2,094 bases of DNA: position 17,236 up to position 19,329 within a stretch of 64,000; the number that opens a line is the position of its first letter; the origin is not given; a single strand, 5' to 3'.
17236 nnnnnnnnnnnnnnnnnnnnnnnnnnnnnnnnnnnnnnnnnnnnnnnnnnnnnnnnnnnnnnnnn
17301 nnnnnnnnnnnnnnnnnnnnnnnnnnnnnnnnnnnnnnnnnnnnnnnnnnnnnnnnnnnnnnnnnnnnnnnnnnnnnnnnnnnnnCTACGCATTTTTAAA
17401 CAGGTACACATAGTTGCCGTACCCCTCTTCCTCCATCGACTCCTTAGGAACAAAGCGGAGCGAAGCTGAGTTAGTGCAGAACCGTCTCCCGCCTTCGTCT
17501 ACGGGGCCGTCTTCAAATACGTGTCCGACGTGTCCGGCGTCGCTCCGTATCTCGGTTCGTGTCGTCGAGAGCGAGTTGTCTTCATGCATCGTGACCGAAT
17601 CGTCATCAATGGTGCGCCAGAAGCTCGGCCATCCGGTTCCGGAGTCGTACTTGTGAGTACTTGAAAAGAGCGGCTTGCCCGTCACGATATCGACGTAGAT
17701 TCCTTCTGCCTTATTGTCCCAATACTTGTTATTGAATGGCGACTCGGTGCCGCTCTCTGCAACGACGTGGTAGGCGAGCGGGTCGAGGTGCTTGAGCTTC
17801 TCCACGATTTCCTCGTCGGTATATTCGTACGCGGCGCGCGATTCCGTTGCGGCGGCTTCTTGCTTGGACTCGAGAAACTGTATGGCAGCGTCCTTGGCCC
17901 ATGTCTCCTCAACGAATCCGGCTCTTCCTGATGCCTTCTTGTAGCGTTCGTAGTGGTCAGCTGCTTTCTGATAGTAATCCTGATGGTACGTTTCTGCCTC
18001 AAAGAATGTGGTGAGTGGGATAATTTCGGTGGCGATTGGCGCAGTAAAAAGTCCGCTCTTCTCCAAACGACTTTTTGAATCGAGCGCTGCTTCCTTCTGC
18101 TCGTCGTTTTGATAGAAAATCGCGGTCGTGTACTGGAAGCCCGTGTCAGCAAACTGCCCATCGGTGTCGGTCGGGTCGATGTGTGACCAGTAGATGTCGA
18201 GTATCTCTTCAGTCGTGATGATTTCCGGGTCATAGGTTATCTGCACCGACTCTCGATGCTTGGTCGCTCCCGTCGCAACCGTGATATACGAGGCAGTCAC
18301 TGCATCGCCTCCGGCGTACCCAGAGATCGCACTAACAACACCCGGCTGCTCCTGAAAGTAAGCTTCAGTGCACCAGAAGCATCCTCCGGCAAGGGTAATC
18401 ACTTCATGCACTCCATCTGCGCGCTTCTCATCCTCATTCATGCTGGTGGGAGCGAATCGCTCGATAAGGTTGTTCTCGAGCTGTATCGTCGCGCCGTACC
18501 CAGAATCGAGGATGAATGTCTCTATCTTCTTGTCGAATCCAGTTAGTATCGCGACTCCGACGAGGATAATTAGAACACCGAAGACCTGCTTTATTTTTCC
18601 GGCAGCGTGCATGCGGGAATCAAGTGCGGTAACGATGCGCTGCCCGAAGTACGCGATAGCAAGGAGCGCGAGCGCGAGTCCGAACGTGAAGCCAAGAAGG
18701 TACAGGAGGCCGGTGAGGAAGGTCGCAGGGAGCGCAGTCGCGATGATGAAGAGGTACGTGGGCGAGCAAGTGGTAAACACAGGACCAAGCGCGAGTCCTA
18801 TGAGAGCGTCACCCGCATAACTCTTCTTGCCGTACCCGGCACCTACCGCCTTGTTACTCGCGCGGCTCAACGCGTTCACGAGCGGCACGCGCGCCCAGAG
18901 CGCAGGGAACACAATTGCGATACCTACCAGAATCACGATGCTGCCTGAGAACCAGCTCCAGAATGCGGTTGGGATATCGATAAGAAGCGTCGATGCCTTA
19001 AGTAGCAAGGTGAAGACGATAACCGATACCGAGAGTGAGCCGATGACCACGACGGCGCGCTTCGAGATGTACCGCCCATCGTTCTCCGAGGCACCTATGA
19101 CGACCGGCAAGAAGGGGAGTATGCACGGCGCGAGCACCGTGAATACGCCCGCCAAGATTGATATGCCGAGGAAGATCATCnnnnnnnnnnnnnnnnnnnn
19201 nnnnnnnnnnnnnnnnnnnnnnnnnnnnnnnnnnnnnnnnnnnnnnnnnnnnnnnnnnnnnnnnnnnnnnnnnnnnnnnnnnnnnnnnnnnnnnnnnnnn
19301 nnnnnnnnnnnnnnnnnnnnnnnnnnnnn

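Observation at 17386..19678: Met-rich thioredoxin-like protein co-operonic with a CcdA-MsrA-MsrB triple fusion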

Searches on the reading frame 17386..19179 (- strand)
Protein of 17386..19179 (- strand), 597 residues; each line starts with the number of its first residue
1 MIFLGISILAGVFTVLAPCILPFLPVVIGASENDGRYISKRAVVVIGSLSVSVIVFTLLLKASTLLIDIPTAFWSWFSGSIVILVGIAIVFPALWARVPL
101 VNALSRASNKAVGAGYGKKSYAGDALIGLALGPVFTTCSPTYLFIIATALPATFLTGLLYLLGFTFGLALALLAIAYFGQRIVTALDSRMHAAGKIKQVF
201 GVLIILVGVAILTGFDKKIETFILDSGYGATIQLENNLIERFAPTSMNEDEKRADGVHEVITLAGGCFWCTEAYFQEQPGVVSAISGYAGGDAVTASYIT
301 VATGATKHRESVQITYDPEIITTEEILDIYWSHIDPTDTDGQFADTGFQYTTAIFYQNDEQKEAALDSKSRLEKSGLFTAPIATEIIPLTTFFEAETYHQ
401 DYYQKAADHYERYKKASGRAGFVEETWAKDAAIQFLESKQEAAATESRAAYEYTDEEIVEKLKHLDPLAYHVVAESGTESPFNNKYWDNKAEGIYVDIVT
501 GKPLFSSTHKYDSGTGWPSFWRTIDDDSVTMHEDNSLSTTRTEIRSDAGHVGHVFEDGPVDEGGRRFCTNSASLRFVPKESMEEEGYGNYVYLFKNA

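Call 4: search_protein_families(library=pfam, proteins=[window:17386-19179:-], max_evalue=0.01)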
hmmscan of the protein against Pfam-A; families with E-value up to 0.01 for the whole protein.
window:17386-19179:- (597 aa): 4 families
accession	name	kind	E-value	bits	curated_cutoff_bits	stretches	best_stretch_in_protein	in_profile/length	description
PF01625.27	PMSR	-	2.5e-56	190.6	23.7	1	261-411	2-152/153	Peptide methionine sulfoxide reductase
PF01641.26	SelR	-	2.7e-41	140.6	24.9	1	465-578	1-116/116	SelR domain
PF02683.22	DsbD_TM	-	9.8e-05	22.2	27.1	1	3-212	4-215/219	Cytochrome C biogenesis protein transmembrane domain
PF13386.12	DsbD_2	-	0.00011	22.6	24.9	1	71-209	66-198/199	Cytochrome C biogenesis protein transmembrane region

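Call 6: find_homologous_proteins(query=window:17386-19179:-, max_evalue=1e-20)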
Query window:17386-19179:- (597 aa): 2336 proteins with E <= 1e-20 among 8000 candidates; the best 120 are listed.
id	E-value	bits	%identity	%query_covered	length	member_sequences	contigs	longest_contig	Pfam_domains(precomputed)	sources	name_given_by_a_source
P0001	0.0e+0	1347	100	100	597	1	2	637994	PF01625.29,PF01641.27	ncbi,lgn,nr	ncbi:MAG: peptide-methionine (S)-S-oxide reductase MsrA [Candidatus Pacebacteria bacterium]|nr:pepti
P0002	0.0e+0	1114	81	100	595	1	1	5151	PF01625.29,PF01641.27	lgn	-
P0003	0.0e+0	1108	81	100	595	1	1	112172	PF01625.29,PF02683.23,PF01641.27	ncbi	-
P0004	0.0e+0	1103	81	100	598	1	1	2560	PF01625.29,PF02683.23,PF01641.27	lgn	-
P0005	0.0e+0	1103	80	100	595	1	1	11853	PF01625.29,PF02683.23,PF01641.27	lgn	-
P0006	0.0e+0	1102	80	100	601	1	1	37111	PF01625.29,PF02683.23,PF01641.27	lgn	-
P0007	0.0e+0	1101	79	100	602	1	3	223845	PF01625.29,PF01641.27,PF13386.13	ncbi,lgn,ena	ncbi:MAG: peptide-methionine (S)-S-oxide reductase MsrA [Patescibacteria group bacterium]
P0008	0.0e+0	1101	80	100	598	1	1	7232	PF01625.29,PF02683.23,PF01641.27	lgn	-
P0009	0.0e+0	1101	79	100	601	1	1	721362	PF01625.29,PF01641.27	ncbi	ncbi:MAG: peptide-methionine (S)-S-oxide reductase MsrA [Patescibacteria group bacterium UBA2163]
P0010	0.0e+0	1100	81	100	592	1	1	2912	PF01625.29,PF02683.23,PF01641.27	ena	-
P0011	0.0e+0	1099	80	100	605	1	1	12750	PF01625.29,PF02683.23,PF01641.27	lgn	-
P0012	0.0e+0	1089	79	100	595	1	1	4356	PF01625.29,PF02683.23,PF01641.27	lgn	-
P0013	0.0e+0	1085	80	100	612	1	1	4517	PF01625.29,PF02683.23,PF01641.27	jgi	jgi:peptide methionine sulfoxide reductase msrA/msrB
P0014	0.0e+0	1085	78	100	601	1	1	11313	PF01625.29,PF02683.23,PF01641.27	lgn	-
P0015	0.0e+0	1084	79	100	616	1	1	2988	PF01625.29,PF02683.23,PF01641.27,PF13386.13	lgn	-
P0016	0.0e+0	1080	78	100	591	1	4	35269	PF01625.29,PF02683.23,PF01641.27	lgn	-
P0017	0.0e+0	1073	78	100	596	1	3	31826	PF01625.29,PF01641.27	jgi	-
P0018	0.0e+0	1073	77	100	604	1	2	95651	PF01625.29,PF02683.23,PF01641.27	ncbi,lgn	-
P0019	0.0e+0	1073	77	100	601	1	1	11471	PF01625.29,PF02683.23,PF01641.27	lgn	-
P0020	0.0e+0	1073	77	100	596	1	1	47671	PF01625.29,PF02683.23,PF01641.27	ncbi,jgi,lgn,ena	ncbi:MAG: peptide-methionine (S)-S-oxide reductase MsrA [Candidatus Paceibacterota bacterium]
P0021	0.0e+0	1072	78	100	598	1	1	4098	PF01625.29,PF02683.23,PF01641.27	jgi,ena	-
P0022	0.0e+0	1071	78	100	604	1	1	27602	PF01625.29,PF02683.23,PF01641.27,PF13386.13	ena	-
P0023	0.0e+0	1070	77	100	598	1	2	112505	PF01625.29,PF01641.27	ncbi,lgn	-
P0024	0.0e+0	1070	78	99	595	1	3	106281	PF01625.29,PF02683.23,PF01641.27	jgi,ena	-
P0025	0.0e+0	1067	78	100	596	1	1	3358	PF01625.29,PF01641.27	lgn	-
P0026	0.0e+0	1065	78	99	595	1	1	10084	PF01625.29,PF02683.23,PF01641.27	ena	-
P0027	0.0e+0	1064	78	99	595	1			PF01625.29,PF02683.23,PF01641.27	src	-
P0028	0.0e+0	1064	77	100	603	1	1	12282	PF01625.29,PF02683.23,PF01641.27,PF13386.13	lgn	-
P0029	0.0e+0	1061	76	100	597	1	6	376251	PF01625.29,PF02683.23,PF01641.27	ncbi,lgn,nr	ncbi:peptide-methionine (S)-S-oxide reductase MsrA [Patescibacteria group bacterium]|nr:peptide-meth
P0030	0.0e+0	1060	77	100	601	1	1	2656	PF01625.29,PF02683.23,PF01641.27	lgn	-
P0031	0.0e+0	1060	77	99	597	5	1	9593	PF01625.29,PF02683.23,PF01641.27,PF13386.13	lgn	-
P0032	0.0e+0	1060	76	100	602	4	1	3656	PF01625.29,PF01641.27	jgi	jgi:peptide methionine sulfoxide reductase msrA/msrB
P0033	0.0e+0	1057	77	99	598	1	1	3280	PF01625.29,PF02683.23,PF01641.27,PF13386.13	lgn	-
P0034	0.0e+0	1057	77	99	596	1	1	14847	PF01625.29,PF02683.23,PF01641.27,PF13386.13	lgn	-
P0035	0.0e+0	1057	78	100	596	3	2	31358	PF01625.29,PF02683.23,PF01641.27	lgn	-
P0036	0.0e+0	1055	77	99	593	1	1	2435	PF01625.29,PF01641.27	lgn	-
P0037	0.0e+0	1055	77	100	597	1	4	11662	PF01625.29,PF02683.23,PF01641.27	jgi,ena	-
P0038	0.0e+0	1055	76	100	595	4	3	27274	PF01625.29,PF02683.23,PF01641.27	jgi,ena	-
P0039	0.0e+0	1054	77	100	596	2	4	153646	PF01625.29,PF02683.23,PF01641.27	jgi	-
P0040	0.0e+0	1053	76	100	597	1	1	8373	PF01625.29,PF02683.23,PF01641.27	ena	-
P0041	0.0e+0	1053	77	99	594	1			PF01625.29,PF02683.23,PF01641.27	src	-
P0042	0.0e+0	1053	76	100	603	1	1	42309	PF01625.29,PF02683.23,PF01641.27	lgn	-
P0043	0.0e+0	1051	75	100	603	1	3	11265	PF01625.29,PF02683.23,PF01641.27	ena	-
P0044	0.0e+0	1046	76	99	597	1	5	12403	PF01625.29,PF01641.27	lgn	-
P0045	0.0e+0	1045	76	100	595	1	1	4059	PF01625.29,PF02683.23,PF01641.27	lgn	-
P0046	0.0e+0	1045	76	100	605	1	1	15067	PF01625.29,PF02683.23,PF01641.27,PF13386.13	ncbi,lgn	ncbi:MAG: peptide-methionine (S)-S-oxide reductase MsrA [Candidatus Paceibacterota bacterium]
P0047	0.0e+0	1045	76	99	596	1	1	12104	PF01625.29,PF02683.23,PF01641.27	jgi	jgi:peptide methionine sulfoxide reductase msrA/msrB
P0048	0.0e+0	1045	75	100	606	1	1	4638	PF01625.29,PF02683.23,PF01641.27,PF13386.13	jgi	jgi:peptide methionine sulfoxide reductase msrA/msrB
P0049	0.0e+0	1044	76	100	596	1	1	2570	PF01625.29,PF02683.23,PF01641.27,PF13386.13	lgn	-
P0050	0.0e+0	1044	76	100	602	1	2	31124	PF01625.29,PF02683.23,PF01641.27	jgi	jgi:peptide methionine sulfoxide reductase msrA/msrB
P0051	0.0e+0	1043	76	100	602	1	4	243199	PF01625.29,PF01641.27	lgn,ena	-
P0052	0.0e+0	1039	75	100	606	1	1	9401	PF01625.29,PF02683.23,PF01641.27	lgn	-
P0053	0.0e+0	1038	75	99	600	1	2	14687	PF01625.29,PF02683.23,PF01641.27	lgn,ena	-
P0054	0.0e+0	1038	74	100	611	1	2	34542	PF01625.29,PF02683.23,PF01641.27,PF13386.13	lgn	-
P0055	0.0e+0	1036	75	100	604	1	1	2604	PF01625.29,PF02683.23,PF01641.27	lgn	-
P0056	0.0e+0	1035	75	100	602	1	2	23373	PF01625.29,PF02683.23,PF01641.27,PF13386.13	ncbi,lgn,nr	ncbi:MAG: peptide-methionine (S)-S-oxide reductase MsrA [bacterium]|nr:peptide-methionine (S)-S-oxid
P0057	0.0e+0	1035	74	99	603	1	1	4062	PF01625.29,PF02683.23,PF01641.27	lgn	-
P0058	0.0e+0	1034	75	99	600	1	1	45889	PF01625.29,PF02683.23,PF01641.27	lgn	-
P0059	0.0e+0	1033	75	99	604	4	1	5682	PF01625.29,PF02683.23,PF01641.27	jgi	-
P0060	0.0e+0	1033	75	100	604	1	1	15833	PF01625.29,PF02683.23,PF01641.27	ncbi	-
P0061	0.0e+0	1031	75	100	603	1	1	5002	PF01625.29,PF02683.23,PF01641.27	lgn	-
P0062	0.0e+0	1030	75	100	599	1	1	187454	PF01625.29,PF01641.27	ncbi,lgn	ncbi:MAG: peptide-methionine (S)-S-oxide reductase MsrA [Patescibacteria group bacterium]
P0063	0.0e+0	1030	74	99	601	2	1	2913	PF01625.29,PF02683.23,PF01641.27,PF13386.13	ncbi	-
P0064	0.0e+0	1029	74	99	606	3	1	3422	PF01625.29,PF02683.23,PF01641.27,PF13386.13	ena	-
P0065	0.0e+0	1029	75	100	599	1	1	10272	PF01625.29,PF02683.23,PF01641.27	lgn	-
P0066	0.0e+0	1028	74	100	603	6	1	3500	PF01625.29,PF02683.23,PF01641.27,PF13386.13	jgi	jgi:peptide methionine sulfoxide reductase msrA/msrB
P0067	0.0e+0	1028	75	100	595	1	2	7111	PF01625.29,PF02683.23,PF01641.27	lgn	-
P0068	0.0e+0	1027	75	100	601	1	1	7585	PF01625.29,PF01641.27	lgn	-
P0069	0.0e+0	1026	74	99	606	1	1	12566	PF01625.29,PF02683.23,PF01641.27,PF13386.13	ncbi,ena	-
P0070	0.0e+0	1026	74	100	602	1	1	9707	PF01625.29,PF02683.23,PF01641.27,PF13386.13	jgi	-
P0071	0.0e+0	1026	76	100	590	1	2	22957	PF01625.29,PF02683.23,PF01641.27,PF13386.13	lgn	-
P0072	0.0e+0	1025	75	100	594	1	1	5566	PF01625.29,PF02683.23,PF01641.27,PF13386.13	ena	-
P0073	0.0e+0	1025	75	99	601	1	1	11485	PF01625.29,PF02683.23,PF01641.27,PF13386.13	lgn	-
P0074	0.0e+0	1025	74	100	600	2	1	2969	PF01625.29,PF02683.23,PF01641.27,PF13386.13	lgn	-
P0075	0.0e+0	1025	75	99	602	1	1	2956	PF01625.29,PF02683.23,PF01641.27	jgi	jgi:peptide methionine sulfoxide reductase msrA/msrB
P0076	0.0e+0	1024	75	100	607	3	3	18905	PF01625.29,PF02683.23,PF01641.27,PF13386.13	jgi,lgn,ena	-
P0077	0.0e+0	1024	73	99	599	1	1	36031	PF01625.29,PF01641.27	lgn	-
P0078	0.0e+0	1023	74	99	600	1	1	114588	PF01625.29,PF02683.23,PF01641.27,PF13386.13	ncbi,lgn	-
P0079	0.0e+0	1023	74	100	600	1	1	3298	PF01625.29,PF02683.23,PF01641.27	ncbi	-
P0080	0.0e+0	1023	73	100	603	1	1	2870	PF01625.29,PF02683.23,PF01641.27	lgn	-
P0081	0.0e+0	1023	75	100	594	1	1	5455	PF01625.29,PF02683.23,PF01641.27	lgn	-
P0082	0.0e+0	1023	74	100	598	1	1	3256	PF01625.29,PF02683.23,PF01641.27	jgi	jgi:peptide methionine sulfoxide reductase msrA/msrB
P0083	0.0e+0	1023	74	100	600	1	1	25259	PF01625.29,PF02683.23,PF01641.27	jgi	jgi:peptide methionine sulfoxide reductase msrA/msrB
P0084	0.0e+0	1022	74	100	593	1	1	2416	PF01625.29,PF02683.23,PF01641.27,PF13386.13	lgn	-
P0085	0.0e+0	1022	72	100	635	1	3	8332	PF01625.29,PF01641.27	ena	-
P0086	0.0e+0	1022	73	100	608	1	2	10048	PF01625.29,PF02683.23,PF01641.27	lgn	-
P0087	0.0e+0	1022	74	100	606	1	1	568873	PF01625.29,PF02683.23,PF01641.27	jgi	jgi:peptide methionine sulfoxide reductase msrA/msrB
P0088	0.0e+0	1021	76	100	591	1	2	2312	PF01625.29,PF02683.23,PF01641.27,PF13386.13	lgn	-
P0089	0.0e+0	1021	73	100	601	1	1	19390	PF01625.29,PF02683.23,PF01641.27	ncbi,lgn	-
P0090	0.0e+0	1021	74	100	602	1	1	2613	PF01625.29,PF02683.23,PF01641.27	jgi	-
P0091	0.0e+0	1021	74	99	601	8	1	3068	PF01625.29,PF02683.23,PF01641.27,PF13386.13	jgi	jgi:peptide methionine sulfoxide reductase msrA/msrB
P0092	0.0e+0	1021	74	100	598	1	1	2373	PF01625.29,PF01641.27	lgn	-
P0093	0.0e+0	1020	74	99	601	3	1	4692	PF01625.29,PF02683.23,PF01641.27,PF13386.13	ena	-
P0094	0.0e+0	1020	74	100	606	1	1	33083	PF01625.29,PF02683.23,PF01641.27,PF13386.13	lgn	-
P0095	0.0e+0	1020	74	100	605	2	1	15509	PF01625.29,PF02683.23,PF01641.27,PF13386.13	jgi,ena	-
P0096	0.0e+0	1019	74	99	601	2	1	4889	PF01625.29,PF02683.23,PF01641.27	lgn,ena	-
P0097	0.0e+0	1019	73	100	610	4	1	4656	PF01625.29,PF02683.23,PF01641.27,PF13386.13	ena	-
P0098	0.0e+0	1019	74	100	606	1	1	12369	PF01625.29,PF02683.23,PF01641.27,PF13386.13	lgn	-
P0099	0.0e+0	1019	73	100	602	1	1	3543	PF01625.29,PF02683.23,PF01641.27,PF13386.13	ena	-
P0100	0.0e+0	1018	74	100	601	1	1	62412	PF01625.29,PF02683.23,PF01641.27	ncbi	-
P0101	0.0e+0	1018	74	100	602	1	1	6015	PF01625.29,PF02683.23,PF01641.27,PF13386.13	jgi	jgi:peptide methionine sulfoxide reductase msrA/msrB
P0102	0.0e+0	1018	73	100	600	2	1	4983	PF01625.29,PF02683.23,PF01641.27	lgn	-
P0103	0.0e+0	1018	74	100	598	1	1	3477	PF01625.29,PF01641.27,PF13386.13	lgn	-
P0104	0.0e+0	1018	74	99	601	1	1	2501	PF01625.29,PF02683.23,PF01641.27,PF13386.13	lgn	-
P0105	0.0e+0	1018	75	99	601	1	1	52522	PF01625.29,PF02683.23,PF01641.27,PF13386.13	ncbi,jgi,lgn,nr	ncbi:MAG: peptide-methionine (S)-S-oxide reductase MsrA [Parcubacteria group bacterium]|nr:peptide-m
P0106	0.0e+0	1018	74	100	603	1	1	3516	PF01625.29,PF02683.23,PF01641.27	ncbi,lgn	-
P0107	0.0e+0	1018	73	100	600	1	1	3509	PF01625.29,PF02683.23,PF01641.27,PF13386.13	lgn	-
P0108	0.0e+0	1017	74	100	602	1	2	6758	PF01625.29,PF02683.23,PF01641.27,PF13386.13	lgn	-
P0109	0.0e+0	1017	74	99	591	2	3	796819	PF01625.29,PF02683.23,PF01641.27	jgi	jgi:peptide methionine sulfoxide reductase msrA/msrB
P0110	0.0e+0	1017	74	99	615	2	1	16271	PF01625.29,PF02683.23,PF01641.27,PF13386.13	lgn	-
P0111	0.0e+0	1017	74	100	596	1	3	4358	PF01625.29,PF02683.23,PF01641.27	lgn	-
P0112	0.0e+0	1016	73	100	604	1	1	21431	PF01625.29,PF02683.23,PF01641.27,PF13386.13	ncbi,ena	-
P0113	0.0e+0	1016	73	100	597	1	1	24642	PF01625.29,PF02683.23,PF01641.27,PF13386.13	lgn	-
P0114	0.0e+0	1016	74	100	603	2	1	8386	PF01625.29,PF02683.23,PF01641.27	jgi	jgi:peptide methionine sulfoxide reductase msrA/msrB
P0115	0.0e+0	1016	74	100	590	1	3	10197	PF01625.29,PF02683.23,PF01641.27,PF13386.13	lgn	-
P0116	0.0e+0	1016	73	99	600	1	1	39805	PF01625.29,PF02683.23,PF01641.27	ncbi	-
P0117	0.0e+0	1016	74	100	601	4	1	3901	PF01625.29,PF02683.23,PF01641.27,PF13386.13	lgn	-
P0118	0.0e+0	1016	73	100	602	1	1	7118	PF01625.29,PF02683.23,PF01641.27,PF13386.13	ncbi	-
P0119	0.0e+0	1016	74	100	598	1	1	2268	PF01625.29,PF01641.27,PF13386.13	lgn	-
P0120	0.0e+0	1016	73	100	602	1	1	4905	PF01625.29,PF02683.23,PF01641.27,PF13386.13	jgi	jgi:peptide methionine sulfoxide reductase msrA/msrB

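Call 8: find_related_loci(query=window:17386-19179:-, collection=genome_contigs, flank=4000)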
Query window:17386-19179:- (597 aa) in genome_contigs; peptide patterns used: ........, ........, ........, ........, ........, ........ (x = any residue, [..] = any of these).
478 stretches matched a pattern; 454 encode a relative of the query (tblastn E <= 1e-3); the best 80 are kept; 80 distinct loci.
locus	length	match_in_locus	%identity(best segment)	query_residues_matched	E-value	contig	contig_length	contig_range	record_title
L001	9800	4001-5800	79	1-597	0e+0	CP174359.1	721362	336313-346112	MAG: Patescibacteria group bacterium UBA2163 chromosome, complete genome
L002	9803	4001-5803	79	1-597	0e+0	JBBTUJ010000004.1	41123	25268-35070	MAG: Patescibacteria group bacterium isolate H41-bin157_1 H41_bin157_1_000000000004, whole genome shotgun sequence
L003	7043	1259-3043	77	1-597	0e+0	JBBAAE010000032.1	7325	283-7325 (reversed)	MAG: Candidatus Paceibacterota bacterium isolate SO_2017_GW3_33 scaffold_4935_c1_OW296A_2017, whole genome shotgun seque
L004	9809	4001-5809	77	1-597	0e+0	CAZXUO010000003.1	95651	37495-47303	MAG TPA_asm: uncultured Candidatus Saccharibacteria bacterium isolate SRP286056_co1_476 genome assembly, contig: NODE_16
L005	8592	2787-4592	76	1-595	0e+0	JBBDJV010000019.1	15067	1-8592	MAG: Candidatus Paceibacterota bacterium isolate LejiaA_42_15 Lejia_A_5690_length_15067_cov_8, whole genome shotgun sequ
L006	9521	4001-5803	75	1-597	0e+0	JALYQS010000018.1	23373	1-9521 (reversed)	MAG: bacterium isolate MDV bin69 SD1454-56_k127_1984982, whole genome shotgun sequence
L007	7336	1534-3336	76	1-595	0e+0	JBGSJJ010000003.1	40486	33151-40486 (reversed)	MAG: Candidatus Paceibacteria bacterium isolate JTS-AC154 k141_3964060, whole genome shotgun sequence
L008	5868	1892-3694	74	1-597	0e+0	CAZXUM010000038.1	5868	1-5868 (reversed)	MAG TPA_asm: uncultured Candidatus Saccharibacteria bacterium isolate SRP128246_co1_334 genome assembly, contig: NODE_37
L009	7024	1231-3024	75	1-597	0e+0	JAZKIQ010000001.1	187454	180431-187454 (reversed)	MAG: Patescibacteria group bacterium isolate ADI_DC_SW_02_SPN_11032020-bin050_1 DCSW02SPN_B050_1_000000000001, whole gen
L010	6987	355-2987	73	1-597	0e+0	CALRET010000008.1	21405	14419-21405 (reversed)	MAG: Candidatus Nomurabacteria bacterium isolate MaH-04nov19-107 genome assembly, contig: MaH-04nov19-C6171, whole genom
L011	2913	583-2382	74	1-594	0e+0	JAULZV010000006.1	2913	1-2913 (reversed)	MAG: Candidatus Paceibacterota bacterium isolate P_PACE1 NODE_148244_length_2913_cov_3.587581, whole genome shotgun sequ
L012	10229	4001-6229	73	1-595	0e+0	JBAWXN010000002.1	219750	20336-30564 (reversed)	MAG: bacterium isolate ELA064 MAG064_2, whole genome shotgun sequence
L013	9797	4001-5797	73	1-594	0e+0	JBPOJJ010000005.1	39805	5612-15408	MAG: Patescibacteria group bacterium isolate MAG_20151 c_000000614932, whole genome shotgun sequence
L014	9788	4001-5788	76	1-597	0e+0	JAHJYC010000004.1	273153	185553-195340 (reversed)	MAG: Patescibacteria group bacterium isolate UMS_A.mb.28 UMS_A.mb.28_k119_387276, whole genome shotgun sequence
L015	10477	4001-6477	75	1-594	0e+0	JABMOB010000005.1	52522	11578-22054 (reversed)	MAG: Parcubacteria group bacterium isolate bin.649 k141_1017809, whole genome shotgun sequence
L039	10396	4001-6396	61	1-594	1e-139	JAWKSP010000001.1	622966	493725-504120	MAG: Candidatus Paceibacterota bacterium isolate ABC1.92 ABC1.92.fa-1, whole genome shotgun sequence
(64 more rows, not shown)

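Call 20: search_protein_families(library=ncbifam, proteins=[window:17386-19179:-], max_evalue=0.1)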
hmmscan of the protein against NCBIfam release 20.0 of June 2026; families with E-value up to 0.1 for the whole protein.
window:17386-19179:- (597 aa): 9 families
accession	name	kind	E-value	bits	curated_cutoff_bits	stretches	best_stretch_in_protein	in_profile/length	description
NF010625.0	PRK14018.1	equivalog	1.7e-90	304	522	1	259-592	199-518/521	bifunctional peptide-methionine (S)-S-oxide reductase MsrA/peptide-methionine (R)-S-oxide reductase MsrB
NF004042.0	PRK05550.1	equivalog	9.4e-89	297.4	330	2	252-409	128-282/293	bifunctional methionine sulfoxide reductase B/A protein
TIGR00401.1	msrA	equivalog_domain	1.8e-50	171.3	108.1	1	259-410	1-152/153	peptide-methionine (S)-S-oxide reductase MsrA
TIGR00357.1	TIGR00357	equivalog_domain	4.9e-50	169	113.05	1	460-587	6-134/134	peptide-methionine (R)-S-oxide reductase MsrB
NF004036.0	PRK05508.1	equivalog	6.6e-21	74.3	179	1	462-580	3-120/121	methionine-R-sulfoxide reductase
NF004038.0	PRK05528.1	equivalog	6.7e-19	68.5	200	1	259-410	2-144/157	peptide-methionine (S)-S-oxide reductase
NF041383.1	Trx_VPGUxxT_two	exception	0.00026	20.7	275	1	248-329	135-199/287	VPGUxxT family thioredoxin-like (seleno)protein, type 2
NF001419.0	PRK00293.1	subfamily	0.0039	15.8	330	1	7-232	175-402/574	protein-disulfide reductase DsbD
NF009314.0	PRK12674.1-2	subfamily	0.023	14.4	102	1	158-213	10-58/116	Na+/H+ antiporter subunit G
